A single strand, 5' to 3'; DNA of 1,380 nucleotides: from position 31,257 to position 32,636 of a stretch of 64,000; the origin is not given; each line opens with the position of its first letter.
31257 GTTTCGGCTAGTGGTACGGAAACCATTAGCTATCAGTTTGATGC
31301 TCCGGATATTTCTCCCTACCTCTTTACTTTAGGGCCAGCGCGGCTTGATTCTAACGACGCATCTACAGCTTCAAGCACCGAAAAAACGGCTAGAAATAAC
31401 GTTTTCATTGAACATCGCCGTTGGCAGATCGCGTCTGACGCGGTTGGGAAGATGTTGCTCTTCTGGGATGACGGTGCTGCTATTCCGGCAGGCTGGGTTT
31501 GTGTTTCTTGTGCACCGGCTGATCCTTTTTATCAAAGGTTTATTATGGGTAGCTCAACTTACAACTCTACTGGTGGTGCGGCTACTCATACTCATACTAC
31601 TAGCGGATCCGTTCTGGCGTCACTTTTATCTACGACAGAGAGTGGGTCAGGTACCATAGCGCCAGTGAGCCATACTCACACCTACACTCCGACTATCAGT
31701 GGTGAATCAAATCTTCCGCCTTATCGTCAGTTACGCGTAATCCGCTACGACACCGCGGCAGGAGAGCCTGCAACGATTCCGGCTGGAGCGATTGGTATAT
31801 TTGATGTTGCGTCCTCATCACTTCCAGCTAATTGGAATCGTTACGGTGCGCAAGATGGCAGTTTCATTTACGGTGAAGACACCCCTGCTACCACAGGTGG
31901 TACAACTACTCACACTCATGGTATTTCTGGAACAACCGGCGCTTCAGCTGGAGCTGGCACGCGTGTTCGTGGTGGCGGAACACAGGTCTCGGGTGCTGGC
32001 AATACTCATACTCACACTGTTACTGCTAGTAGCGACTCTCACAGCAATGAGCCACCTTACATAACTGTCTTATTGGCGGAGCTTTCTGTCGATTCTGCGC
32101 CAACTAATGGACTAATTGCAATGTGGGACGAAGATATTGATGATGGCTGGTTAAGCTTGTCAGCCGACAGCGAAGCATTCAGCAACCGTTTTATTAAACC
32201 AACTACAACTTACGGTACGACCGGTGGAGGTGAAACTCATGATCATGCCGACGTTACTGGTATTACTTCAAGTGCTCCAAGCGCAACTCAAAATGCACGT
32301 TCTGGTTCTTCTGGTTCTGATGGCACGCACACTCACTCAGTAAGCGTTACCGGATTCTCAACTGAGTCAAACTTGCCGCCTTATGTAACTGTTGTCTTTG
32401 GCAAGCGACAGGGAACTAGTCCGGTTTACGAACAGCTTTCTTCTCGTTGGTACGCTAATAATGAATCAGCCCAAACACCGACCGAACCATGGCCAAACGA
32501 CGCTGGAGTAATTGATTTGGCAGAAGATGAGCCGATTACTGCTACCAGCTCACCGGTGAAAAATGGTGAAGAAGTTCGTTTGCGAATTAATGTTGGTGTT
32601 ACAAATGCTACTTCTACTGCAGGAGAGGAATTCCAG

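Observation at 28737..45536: A 5599-aa surface giant combining three phage tail-collar domains, a novel WNGTxW six-blade repeat, beta-helix super-repeats and a DUF2341/LamG end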

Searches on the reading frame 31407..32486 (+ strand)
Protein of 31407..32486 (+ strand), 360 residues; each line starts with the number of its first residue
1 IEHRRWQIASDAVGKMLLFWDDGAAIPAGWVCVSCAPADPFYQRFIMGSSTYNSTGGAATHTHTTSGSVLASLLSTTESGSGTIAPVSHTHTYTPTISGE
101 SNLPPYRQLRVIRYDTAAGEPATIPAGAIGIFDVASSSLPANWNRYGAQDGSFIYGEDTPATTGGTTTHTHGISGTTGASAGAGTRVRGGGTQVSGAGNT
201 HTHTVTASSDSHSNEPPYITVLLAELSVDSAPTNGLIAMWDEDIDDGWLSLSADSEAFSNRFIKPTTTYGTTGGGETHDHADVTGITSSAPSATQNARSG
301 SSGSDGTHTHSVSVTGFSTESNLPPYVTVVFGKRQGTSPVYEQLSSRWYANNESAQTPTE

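Call 6: search_protein_families(library=pfam, proteins=[window:31446-32435:+], max_evalue=10)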
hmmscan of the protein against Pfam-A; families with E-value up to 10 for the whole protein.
seq(330 aa): 0 families

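Call 14: find_homologous_proteins(query=window:31416-32435:+, max_evalue=0.001)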
Query seq(340 aa) (340 aa): 28 proteins with E <= 0.001 among 8000 candidates.
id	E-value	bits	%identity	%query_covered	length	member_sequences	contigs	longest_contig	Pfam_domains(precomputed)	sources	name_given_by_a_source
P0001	2.4e-83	298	45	100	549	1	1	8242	-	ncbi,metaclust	ncbi:MAG: hypothetical protein UY04_C0044G0001, partial [Parcubacteria group bacterium GW2011_GWA2_4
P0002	2.2e-66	242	51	73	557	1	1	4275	-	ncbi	-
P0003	9.9e-58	214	41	95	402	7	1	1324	-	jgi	-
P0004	2.1e-57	213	49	71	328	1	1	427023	-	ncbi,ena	-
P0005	3.5e-57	212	42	95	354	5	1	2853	-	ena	-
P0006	1.7e-56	210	53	59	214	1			-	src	-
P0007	2.2e-55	206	43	94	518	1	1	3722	-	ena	-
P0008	7.0e-55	205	44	94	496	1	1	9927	-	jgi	jgi:hypothetical protein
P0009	8.8e-55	204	43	95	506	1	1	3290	-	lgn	-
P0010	2.0e-53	200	42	94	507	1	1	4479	-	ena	-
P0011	2.6e-53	199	42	96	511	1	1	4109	-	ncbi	-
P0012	3.0e-49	186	43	94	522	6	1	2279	-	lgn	-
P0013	2.4e-48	183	41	95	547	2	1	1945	-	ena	-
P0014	3.3e-47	179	38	97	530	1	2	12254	-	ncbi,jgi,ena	-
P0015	1.7e-36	144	36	77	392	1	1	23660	-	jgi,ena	-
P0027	1.7e-5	42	29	43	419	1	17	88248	-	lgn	-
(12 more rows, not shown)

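Call 23: search_solved_structures(query=A2, max_evalue=10, show_alignments=3)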
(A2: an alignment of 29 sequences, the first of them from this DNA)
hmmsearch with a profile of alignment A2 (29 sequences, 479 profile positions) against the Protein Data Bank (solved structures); distinct sequences matched with E-value up to 10: 2.
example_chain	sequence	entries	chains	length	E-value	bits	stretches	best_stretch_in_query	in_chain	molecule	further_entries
7z47_I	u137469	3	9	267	0.024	16.5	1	233-292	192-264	Putative structural protein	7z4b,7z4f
9qgo_A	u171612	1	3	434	0.39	12.5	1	70-183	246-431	Tail fiber protein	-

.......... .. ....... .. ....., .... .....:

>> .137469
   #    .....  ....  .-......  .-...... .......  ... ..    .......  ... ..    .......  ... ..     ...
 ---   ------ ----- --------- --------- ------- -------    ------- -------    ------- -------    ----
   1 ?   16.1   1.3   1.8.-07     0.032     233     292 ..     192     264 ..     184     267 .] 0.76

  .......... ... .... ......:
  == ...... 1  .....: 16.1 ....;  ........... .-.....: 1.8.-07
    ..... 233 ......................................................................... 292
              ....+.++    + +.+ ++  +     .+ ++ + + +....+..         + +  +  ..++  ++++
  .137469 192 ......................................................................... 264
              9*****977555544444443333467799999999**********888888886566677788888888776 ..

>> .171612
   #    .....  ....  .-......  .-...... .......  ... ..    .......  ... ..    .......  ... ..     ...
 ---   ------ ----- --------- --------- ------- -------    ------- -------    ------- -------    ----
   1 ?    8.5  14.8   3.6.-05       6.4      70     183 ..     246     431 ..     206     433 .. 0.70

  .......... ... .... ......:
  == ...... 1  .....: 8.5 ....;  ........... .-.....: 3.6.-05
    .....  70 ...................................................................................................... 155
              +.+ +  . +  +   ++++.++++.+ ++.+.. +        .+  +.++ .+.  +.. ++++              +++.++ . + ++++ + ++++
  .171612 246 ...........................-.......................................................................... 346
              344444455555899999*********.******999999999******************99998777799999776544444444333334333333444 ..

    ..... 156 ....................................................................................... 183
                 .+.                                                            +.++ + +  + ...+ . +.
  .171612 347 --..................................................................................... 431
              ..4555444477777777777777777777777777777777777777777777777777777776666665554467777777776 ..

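Call 28: search_protein_families(library=phrogs, proteins=[window:31407-32486:+], max_evalue=0.1)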
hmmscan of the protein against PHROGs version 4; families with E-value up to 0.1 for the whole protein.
window:31407-32486:+ (360 aa): 2 families
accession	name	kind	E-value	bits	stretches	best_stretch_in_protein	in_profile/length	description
phrog_5795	-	tail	0.00042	19.7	1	276-343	483-550/968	tail protein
phrog_2097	-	tail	0.00094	19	1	54-213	450-570/644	tail fiber protein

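Call 31: predict_structure(alignment_id=A2)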
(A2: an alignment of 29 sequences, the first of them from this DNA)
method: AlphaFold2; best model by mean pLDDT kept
length: 340 residues; sequences in the alignment: 29
mean_pLDDT: 84.5   pTM: 0.80
mean pLDDT of the five models: 84.5, 83.7, 83.6, 82.3, 81.4
residues with pLDDT >= 90: 216; 70-90: 54; 50-70: 38; < 50: 32
segments of 3 or more residues with pLDDT < 50: 1-8, 72-78, 188-190, 293-299, 337-340
pLDDT, mean of each block of 10 residues (from residue 1): 48 92 95 97 96 96 76 48 67 94 97 90 97 94 97 93 95 75 50 65 93 97 97 95 91 95 95 93 84 48 74 93 98 60
secondary structure, 60 per line:
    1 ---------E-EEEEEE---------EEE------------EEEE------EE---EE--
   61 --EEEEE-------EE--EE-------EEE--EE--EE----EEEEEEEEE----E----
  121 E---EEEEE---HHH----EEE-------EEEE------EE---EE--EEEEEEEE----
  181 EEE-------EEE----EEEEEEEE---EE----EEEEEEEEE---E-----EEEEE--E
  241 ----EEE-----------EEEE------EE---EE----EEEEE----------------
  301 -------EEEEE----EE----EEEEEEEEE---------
elements in order: E12-17 E27-29 E42-45 E63-67 E88-90 E103-111 E125-129 E140-142 E150-153 E169-176 E181-183 E191-193 E198-205 E215-223 E233-237 E245-247 E259-262 E280-284 E308-312 E323-331

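Call 39: search_protein_families(library=pfam, alignment_id=A2, max_evalue=1)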
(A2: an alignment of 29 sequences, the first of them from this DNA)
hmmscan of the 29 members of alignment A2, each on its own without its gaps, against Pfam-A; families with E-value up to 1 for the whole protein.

A. member 1, seq(340 aa): 0 families

B. families by the number of members that match (of 29 scanned): 14 families
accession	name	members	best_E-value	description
PF10102.14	DUF2341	3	1.9e-13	Domain of unknown function (DUF2341)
PF18962.6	Por_Secre_tail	3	0.00023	Secretion system C-terminal sorting domain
PF05853.18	BKACE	2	0.016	beta-keto acid cleavage enzyme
PF12788.12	YmaF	1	0.0017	YmaF family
PF07484.17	Collar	1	0.032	Phage Tail Collar Domain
PF04932.20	Wzy_C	1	0.052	O-Antigen ligase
PF03621.18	MbtH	1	0.063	MbtH-like protein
PF19640.4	DUF6143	1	0.081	Family of unknown function (DUF6143)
PF10399.14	UCR_Fe-S_N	1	0.14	Ubiquitinol-cytochrome C reductase Fe-S subunit TAT signal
PF13180.12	PDZ_2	1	0.17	PDZ domain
PF22579.2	Cbm74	1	0.22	Carbohydrate binding module-like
PF11070.13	DUF2871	1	0.27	Protein of unknown function (DUF2871)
PF16710.10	CTXphi_pIII-N1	1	0.51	N-terminal N1 domain of Vibrio phage CTXphi pIII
PF03308.22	MeaB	1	0.97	Methylmalonyl Co-A mutase-associated GTPase MeaB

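Call 51: find_encoding_contigs(protein=P0027, flank=10000, max_places=2)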
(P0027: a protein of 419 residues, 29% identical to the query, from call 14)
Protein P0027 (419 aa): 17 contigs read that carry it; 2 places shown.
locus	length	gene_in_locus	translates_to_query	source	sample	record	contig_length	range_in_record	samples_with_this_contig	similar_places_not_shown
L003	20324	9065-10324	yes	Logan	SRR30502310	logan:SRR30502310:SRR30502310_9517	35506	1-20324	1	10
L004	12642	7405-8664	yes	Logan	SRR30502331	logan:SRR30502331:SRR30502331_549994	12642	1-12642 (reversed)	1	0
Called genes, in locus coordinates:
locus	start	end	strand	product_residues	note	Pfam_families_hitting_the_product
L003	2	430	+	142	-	?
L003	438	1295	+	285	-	-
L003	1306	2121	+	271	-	-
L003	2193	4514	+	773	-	PF00535:Glycos_transf_2 (faint), PF13578:Methyltransf_24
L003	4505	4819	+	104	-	-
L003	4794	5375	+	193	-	PF04488:Gly_transf_sug, PF05704:Caps_synth (weak)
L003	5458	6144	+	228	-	PF24175:SU10_adaptor (weak)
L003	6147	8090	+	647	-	-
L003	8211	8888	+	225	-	PF26209:Phage_phiTE_241_C (weak)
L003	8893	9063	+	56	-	-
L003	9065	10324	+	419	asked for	-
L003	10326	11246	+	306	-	PF01510:Amidase_2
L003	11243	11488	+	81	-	-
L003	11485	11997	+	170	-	-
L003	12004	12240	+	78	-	-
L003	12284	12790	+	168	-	-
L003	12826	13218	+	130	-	-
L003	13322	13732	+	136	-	-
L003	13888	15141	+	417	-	-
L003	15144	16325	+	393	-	-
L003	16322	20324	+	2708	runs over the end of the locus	PF03602:Cons_hypoth95 (faint), PF01555:N6_N4_Mtase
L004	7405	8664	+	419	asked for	-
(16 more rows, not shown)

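Call 52: find_encoding_contigs(protein=P0001, flank=10000, max_places=2)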
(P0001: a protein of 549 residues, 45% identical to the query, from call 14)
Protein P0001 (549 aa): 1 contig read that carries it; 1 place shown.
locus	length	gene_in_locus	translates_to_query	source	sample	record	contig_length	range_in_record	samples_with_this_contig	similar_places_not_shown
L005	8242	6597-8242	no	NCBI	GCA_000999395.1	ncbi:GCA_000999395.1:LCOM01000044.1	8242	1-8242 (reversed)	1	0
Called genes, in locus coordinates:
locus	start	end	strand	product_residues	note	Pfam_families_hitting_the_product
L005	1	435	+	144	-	?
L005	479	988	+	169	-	-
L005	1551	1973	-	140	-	-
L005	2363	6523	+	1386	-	PF10102:DUF2341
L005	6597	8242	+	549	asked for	?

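Call 54: find_related_loci(query=P0027, collection=viral_contigs, flank=6000)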
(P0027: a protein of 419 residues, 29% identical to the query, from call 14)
Query P0027 (419 aa) in viral_contigs; peptide patterns used: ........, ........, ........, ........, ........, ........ (x = any residue, [..] = any of these).
2 stretches matched a pattern, but none encodes a relative of the query by tblastn (E <= 1e-3).

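Call 55: find_related_loci(query=window:31407-32486:+, collection=genome_contigs, flank=10000)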
Query window:31407-32486:+ (360 aa) in genome_contigs; peptide patterns used: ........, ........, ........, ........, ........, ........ (x = any residue, [..] = any of these).
81 stretches matched a pattern; 12 encode a relative of the query (tblastn E <= 1e-3); 12 distinct loci.
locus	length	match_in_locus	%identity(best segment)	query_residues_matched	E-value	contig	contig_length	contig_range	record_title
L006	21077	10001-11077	74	1-360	3e-173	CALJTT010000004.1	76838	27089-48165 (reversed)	MAG: Candidatus Pacebacteria bacterium isolate R3_Bin_METABAT__89_1 genome assembly, contig: c_000000324191, whole genom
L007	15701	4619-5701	65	1-360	2e-150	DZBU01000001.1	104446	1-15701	MAG TPA_asm: Candidatus Elulimicrobium sp. isolate SulCav_PC08_66_47_31 SulCav_PC08-66_48_length_104446_cov_17.828635, w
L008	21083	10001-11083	65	1-360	2e-135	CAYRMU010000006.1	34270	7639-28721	MAG TPA_asm: uncultured Candidatus Saccharibacteria bacterium isolate SRP219642_co8_65 genome assembly, contig: NODE_136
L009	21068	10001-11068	60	2-360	3e-128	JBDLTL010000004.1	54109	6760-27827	MAG: Candidatus Parcubacteria bacterium isolate lewisrun_2019_sw_WHONDRS-S19S_0014_A_bin.41 scaffold_0000101, whole geno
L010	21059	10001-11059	56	2-360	2e-126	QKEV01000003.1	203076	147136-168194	MAG: bacterium isolate SZUA-485 scaffold_282, whole genome shotgun sequence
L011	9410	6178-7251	55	1-360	4e-113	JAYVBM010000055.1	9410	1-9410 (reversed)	MAG: Candidatus Paceibacterota bacterium isolate GL28_UP_metabat_94 GL28_UP_metabat_94_54, whole genome shotgun sequence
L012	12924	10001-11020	50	2-348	3e-98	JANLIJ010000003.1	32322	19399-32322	MAG: Candidatus Kaiserbacteria bacterium isolate S40-12 k99_355463, whole genome shotgun sequence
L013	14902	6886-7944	48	2-354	1e-97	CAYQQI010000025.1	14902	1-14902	MAG TPA_asm: uncultured Candidatus Saccharibacteria bacterium isolate binchicken_co264_107 genome assembly, contig: NODE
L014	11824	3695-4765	56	2-360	1e-113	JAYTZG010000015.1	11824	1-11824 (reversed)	MAG: Candidatus Paceibacterota bacterium isolate GFS_6291 GFS_6291_14, whole genome shotgun sequence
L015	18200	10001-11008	56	2-339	2e-100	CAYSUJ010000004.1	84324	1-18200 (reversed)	MAG TPA_asm: uncultured Candidatus Saccharibacteria bacterium isolate SRP173033_co1_92 genome assembly, contig: NODE_365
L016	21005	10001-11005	50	2-348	9e-98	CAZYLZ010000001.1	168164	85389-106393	MAG TPA_asm: uncultured Candidatus Saccharibacteria bacterium isolate SRP278252_co1_807 genome assembly, contig: NODE_70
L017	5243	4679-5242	65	1-316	3e-35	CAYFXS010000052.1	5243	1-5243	MAG TPA_asm: uncultured Candidatus Saccharibacteria bacterium isolate ERP108616_co2_42 genome assembly, contig: NODE_344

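Call 72: search_protein_families(library=phrogs, proteins=[L003:5458-6144:+, L003:6147-8090:+, L003:8211-8888:+, L003:9065-10324:+, L003:10326-11246:+, L003:13888-15141:+, L003:15144-16325:+, L003:438-1295:+, L003:1306-2121:+], max_evalue=0.001)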
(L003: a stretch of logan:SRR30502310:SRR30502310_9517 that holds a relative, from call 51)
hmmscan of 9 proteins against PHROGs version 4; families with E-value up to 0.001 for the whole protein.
L003:5458-6144:+ (228 aa): 0 families

L003:6147-8090:+ (647 aa): 3 families
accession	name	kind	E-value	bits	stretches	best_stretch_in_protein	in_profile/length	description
phrog_3287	-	head and packaging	1.3e-08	35.1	1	26-395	12-276/524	virion structural protein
phrog_21185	-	tail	6.6e-07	28.7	1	277-450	478-662/1038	tail protein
phrog_8094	-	tail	6.9e-06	25.3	1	316-434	390-504/769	tail appendage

L003:8211-8888:+ (225 aa): 8 families
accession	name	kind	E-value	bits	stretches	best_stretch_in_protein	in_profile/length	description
phrog_9017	-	tail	2.8e-11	45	1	101-222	32-156/159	tail fiber protein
phrog_5596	-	unknown function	4.8e-11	43.1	1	136-220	365-448/451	-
phrog_7760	-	tail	6.9e-07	30.3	1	126-209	121-206/223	tail fiber protein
phrog_22179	-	tail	1e-05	26.2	1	166-209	184-227/244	tail fiber protein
phrog_34656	-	unknown function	2.3e-05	25.3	1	143-224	112-198/200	-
phrog_24774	-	unknown function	3.6e-05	24.7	1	131-209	158-240/258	-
phrog_358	-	unknown function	0.00013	20.3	1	12-118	1687-1779/2056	-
phrog_27998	-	tail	0.00024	21.8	1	125-208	101-189/207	tail fiber protein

L003:9065-10324:+ (419 aa): 1 family
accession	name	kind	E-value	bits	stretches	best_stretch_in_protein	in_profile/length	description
phrog_5795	-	tail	2.5e-26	93.2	1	3-412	391-826/968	tail protein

L003:10326-11246:+ (306 aa): 16 families
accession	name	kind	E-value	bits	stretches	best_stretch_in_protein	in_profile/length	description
phrog_833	-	lysis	4.2e-21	76.9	1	21-164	24-165/294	endolysin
phrog_19265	-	unknown function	7.3e-21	76.1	1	26-278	23-262/293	-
phrog_7698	-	lysis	3.2e-19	70.9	1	18-207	15-191/316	endolysin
phrog_670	-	lysis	3.7e-19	70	1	23-255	107-329/596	endolysin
phrog_2338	-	lysis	1.3e-17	65.2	1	22-146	23-146/346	endolysin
phrog_1493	-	lysis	1.3e-17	65.1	1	22-149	29-155/394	endolysin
phrog_1794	-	lysis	1e-16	62.3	1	24-186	53-214/336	amidase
phrog_9611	-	lysis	7.1e-15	56.3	1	25-146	21-149/246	endolysin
phrog_14048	-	lysis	7.2e-13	49.9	1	5-148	3-155/305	endolysin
phrog_3393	-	lysis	3.1e-10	41.3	1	21-151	17-143/342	endolysin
phrog_4018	-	lysis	8e-08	33.3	1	53-180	57-176/285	amidase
phrog_822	-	lysis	5.4e-07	30.6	1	59-159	60-158/215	amidase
phrog_8577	-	lysis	5.1e-06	26.8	1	41-185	208-345/453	endolysin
phrog_8164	-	lysis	3e-05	24.5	1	24-151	23-170/320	endolysin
phrog_7470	-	lysis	0.00017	21.4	1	37-158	381-492/532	amidase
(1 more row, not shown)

L003:13888-15141:+ (417 aa): 0 families

L003:15144-16325:+ (393 aa): 0 families

L003:438-1295:+ (285 aa): 1 family
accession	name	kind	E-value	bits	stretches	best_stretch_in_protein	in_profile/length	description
phrog_32934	-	unknown function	4e-08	33.2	1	118-167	328-377/577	-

L003:1306-2121:+ (271 aa): 2 families
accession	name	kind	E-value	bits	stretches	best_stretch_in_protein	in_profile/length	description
phrog_2295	-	unknown function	6.4e-45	155.2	1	3-264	600-896/1183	-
phrog_863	-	tail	0.00071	19.6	0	161-227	525-602/690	tail fiber assembly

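Call 73: fold_search(model_id=the predicted structure, library=viral)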
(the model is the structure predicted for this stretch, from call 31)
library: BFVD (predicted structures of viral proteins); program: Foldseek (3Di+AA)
matches with E <= 10: 85; with E <= 0.001: 2
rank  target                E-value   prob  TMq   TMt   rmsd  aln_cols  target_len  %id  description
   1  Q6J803                7.0e-14  1.00  0.53  0.15  17.1       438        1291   23  Pas28 [Actinoplanes phage phiAsp2]
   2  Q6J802                9.4e-14  1.00  0.56  0.22  17.7       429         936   20  Pas29 [Actinoplanes phage phiAsp2]
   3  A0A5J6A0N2            2.3e-03  0.97  0.34  0.31  35.5       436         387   13  Tail fiber protein [Aeromonas phage MJG]
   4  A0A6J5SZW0            1.3e-02  0.94  0.35  0.29  23.0       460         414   13  Phage tail collar domain containing protein [uncultured Caudovirales phage]
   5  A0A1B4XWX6            7.2e-02  0.12  0.19  0.07  59.3       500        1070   13  Tail collar domain [Tenacibaculum phage pT24]
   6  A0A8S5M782            1.4e-01  0.04  0.11  0.09  33.6       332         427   11  Hyaluronidase [Siphoviridae sp. ctrgt10]
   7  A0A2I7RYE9            3.9e-01  0.04  0.09  0.16  20.2       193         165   10  (no name in the UniProt tables at hand)
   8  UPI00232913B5         4.5e-01  0.06  0.09  0.04  26.4       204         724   11  (no name look-up for this kind of identifier)
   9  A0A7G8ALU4            4.8e-01  0.05  0.13  0.19  20.8       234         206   12  (no name in the UniProt tables at hand)
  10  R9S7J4                6.1e-01  0.06  0.16  0.11  40.2       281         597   20  Phage tail collar domain-containing protein [Prochlorococcus phage P-SSM5]
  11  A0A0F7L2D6            6.4e-01  0.01  0.08  0.08  32.7       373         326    9  Major tail protein [uncultured marine virus]
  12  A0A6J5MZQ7            7.5e-01  0.01  0.06  0.07  33.8       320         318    9  Uncharacterized protein [uncultured Caudovirales phage]
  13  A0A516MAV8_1          8.2e-01  0.01  0.08  0.03  30.8       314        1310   10  (no name in the UniProt tables at hand)
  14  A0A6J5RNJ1            1.1e+00  0.03  0.11  0.18  23.9       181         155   14  Uncharacterized protein [uncultured Caudovirales phage]
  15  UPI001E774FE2         1.1e+00  0.01  0.08  0.10  31.3       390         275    9  (no name look-up for this kind of identifier)
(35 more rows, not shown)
